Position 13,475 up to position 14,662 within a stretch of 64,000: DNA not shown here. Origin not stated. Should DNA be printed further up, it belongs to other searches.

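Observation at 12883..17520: AT-richer divergent four-gene module: di-iron hydroxylase + KAS III-like enzyme facing a membrane protein + radical SAM enzyme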

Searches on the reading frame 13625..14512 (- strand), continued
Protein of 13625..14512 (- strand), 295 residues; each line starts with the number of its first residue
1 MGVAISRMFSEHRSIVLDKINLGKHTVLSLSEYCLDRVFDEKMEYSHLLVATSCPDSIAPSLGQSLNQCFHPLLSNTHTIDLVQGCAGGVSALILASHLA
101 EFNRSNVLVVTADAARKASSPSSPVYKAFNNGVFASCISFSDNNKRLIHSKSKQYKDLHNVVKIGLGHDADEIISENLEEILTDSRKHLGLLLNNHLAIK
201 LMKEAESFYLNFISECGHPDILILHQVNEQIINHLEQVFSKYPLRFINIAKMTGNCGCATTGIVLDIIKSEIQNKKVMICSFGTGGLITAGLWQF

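Call 31: search_solved_structures(query=A2, max_evalue=0.001)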
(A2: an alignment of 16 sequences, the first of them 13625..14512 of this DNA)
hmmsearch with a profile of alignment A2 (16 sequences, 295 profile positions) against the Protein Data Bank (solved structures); distinct sequences matched with E-value up to 0.001: 14.
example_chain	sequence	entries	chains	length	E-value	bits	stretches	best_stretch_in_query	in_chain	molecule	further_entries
3il6_A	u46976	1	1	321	9.2e-10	41.6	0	218-285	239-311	3-oxoacyl-[acyl-carrier-protein] synthase 3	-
3il5_A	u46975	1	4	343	1.3e-09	41.1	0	218-285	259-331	3-oxoacyl-[acyl-carrier-protein] synthase 3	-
3il4_A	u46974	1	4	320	1.2e-08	37.9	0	23-139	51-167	3-oxoacyl-[acyl-carrier-protein] synthase 3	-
5bqs_A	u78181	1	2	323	1.1e-07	34.8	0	22-145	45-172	3-oxoacyl-[acyl-carrier-protein] synthase 3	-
1zow_A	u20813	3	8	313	2.9e-07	33.3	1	25-149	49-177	3-oxoacyl-[acyl-carrier-protein] synthase III | 3-oxoacyl-[acyl-carrier-protein] synthase 3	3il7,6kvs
2ebd_A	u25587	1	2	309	5.7e-07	32.4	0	22-152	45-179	3-oxoacyl-[acyl-carrier-protein] synthase 3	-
3gwa_A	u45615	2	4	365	7.3e-07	32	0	18-139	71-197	3-oxoacyl-(Acyl-carrier-protein) synthase III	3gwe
4wzu_A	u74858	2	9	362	2.5e-06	30.3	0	217-291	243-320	3-oxoacyl-[acyl-carrier-protein] synthase 3 protein 2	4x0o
8vd9_A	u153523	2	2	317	5e-06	29.3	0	25-146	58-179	Beta-ketoacyl-[acyl-carrier-protein] synthase III 1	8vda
4ryb_A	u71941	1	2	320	5.6e-06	29.1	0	19-153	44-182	3-oxoacyl-[acyl-carrier-protein] synthase 3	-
4nhd_A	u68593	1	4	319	2.6e-05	26.9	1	19-285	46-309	3-oxoacyl-[acyl-carrier-protein] synthase 3 protein 1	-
4x9k_A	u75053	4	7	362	2.7e-05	26.9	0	217-291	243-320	3-oxoacyl-[acyl-carrier-protein] synthase 3 protein 2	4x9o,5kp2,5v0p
1ub7_A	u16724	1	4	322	4.9e-05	26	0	19-124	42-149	3-oxoacyl-[acyl-carrier protein] synthase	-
3il3_A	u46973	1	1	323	0.00016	24.4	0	27-147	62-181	3-oxoacyl-[acyl-carrier-protein] synthase 3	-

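Call 61: search_protein_families(library=pfam, proteins=[L113:4502-4966:+], max_evalue=0.01)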
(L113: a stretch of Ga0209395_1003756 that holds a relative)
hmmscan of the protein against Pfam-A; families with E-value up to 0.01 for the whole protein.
L113:4502-4966:+ (155 aa): 0 families

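Call 66: search_protein_families(library=pfam, proteins=[L113:57-2153:+, L113:2150-3967:+, L113:4154-5068:+, L113:9892-10245:+, L113:10287-11156:-, L113:11296-12234:+, L138:297-962:+, L138:1108-2244:+, L138:7836-11684:+, L138:11674-12843:+], max_evalue=0.001)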
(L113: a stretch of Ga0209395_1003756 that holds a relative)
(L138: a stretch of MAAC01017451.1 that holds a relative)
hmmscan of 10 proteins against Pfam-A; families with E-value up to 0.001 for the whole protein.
L113:57-2153:+ (698 aa): 3 families
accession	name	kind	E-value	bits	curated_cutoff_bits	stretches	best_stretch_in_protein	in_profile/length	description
PF18962.6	Por_Secre_tail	-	1.1e-13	51.7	27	1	623-696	1-73/75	Secretion system C-terminal sorting domain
PF14870.12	PSII_BNR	-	7.4e-09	35.7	27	1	4-84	23-97/303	Photosynthesis system II assembly factor YCF48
PF15902.12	Sortilin-Vps10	-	0.00031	20.1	33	0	70-133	2-68/446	Sortilin, neurotensin receptor 3,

L113:2150-3967:+ (605 aa): 2 families
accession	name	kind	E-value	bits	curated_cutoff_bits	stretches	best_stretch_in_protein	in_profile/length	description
PF18962.6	Por_Secre_tail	-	5.9e-09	36.5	27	1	534-603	1-74/75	Secretion system C-terminal sorting domain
PF19081.6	Ig_7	-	3.3e-07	31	27.3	0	230-307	7-84/84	Ig-like domain CHU_C associated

L113:4154-5068:+ (304 aa): 1 family
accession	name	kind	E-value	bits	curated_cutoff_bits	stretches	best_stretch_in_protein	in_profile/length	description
PF12099.14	DUF3575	-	0.00049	19.9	21.1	1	183-280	56-147/177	Protein of unknown function (DUF3575)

L113:9892-10245:+ (117 aa): 1 family
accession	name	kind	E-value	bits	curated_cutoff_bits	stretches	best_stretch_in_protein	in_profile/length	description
PF25056.1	DUF7793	-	2e-14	54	26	1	7-114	5-109/113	Domain of unknown function (DUF7793)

L113:10287-11156:- (289 aa): 3 families
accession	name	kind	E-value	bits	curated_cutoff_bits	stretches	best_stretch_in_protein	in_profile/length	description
PF12833.13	HTH_18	-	1.5e-21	76.9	33.6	1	208-283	4-79/80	Helix-turn-helix domain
PF00165.29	HTH_AraC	-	3.4e-13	49.8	26.6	1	244-283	1-42/42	Bacterial regulatory helix-turn-helix proteins, AraC family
PF07883.17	Cupin_2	-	0.00035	20.7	27.2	1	30-77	13-60/70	Cupin domain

L113:11296-12234:+ (312 aa): 1 family
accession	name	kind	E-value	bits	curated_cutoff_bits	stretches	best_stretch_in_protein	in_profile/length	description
PF00701.28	DHDPS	-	4.4e-60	203.3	22.1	1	7-290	3-287/289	Dihydrodipicolinate synthetase family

L138:297-962:+ (221 aa): 1 family
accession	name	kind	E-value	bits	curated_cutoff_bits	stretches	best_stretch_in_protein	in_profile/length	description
PF03400.19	DDE_Tnp_IS1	-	1.2e-22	81.1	24.1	1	100-212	6-118/131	IS1 transposase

L138:1108-2244:+ (378 aa): 2 families
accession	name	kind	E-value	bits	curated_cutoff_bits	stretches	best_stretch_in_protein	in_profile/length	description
PF12833.13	HTH_18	-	2e-15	57.3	33.6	1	293-374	1-79/80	Helix-turn-helix domain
PF00165.29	HTH_AraC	-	5.2e-11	42.8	26.6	1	339-373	8-41/42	Bacterial regulatory helix-turn-helix proteins, AraC family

L138:7836-11684:+ (1282 aa): 0 families

L138:11674-12843:+ (389 aa): 0 families

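Call 69: search_protein_families(library=padloc, proteins=[window:13625-14512:-], max_evalue=0.001)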
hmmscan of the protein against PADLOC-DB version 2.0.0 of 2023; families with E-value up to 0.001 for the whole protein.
window:13625-14512:- (295 aa): 0 families
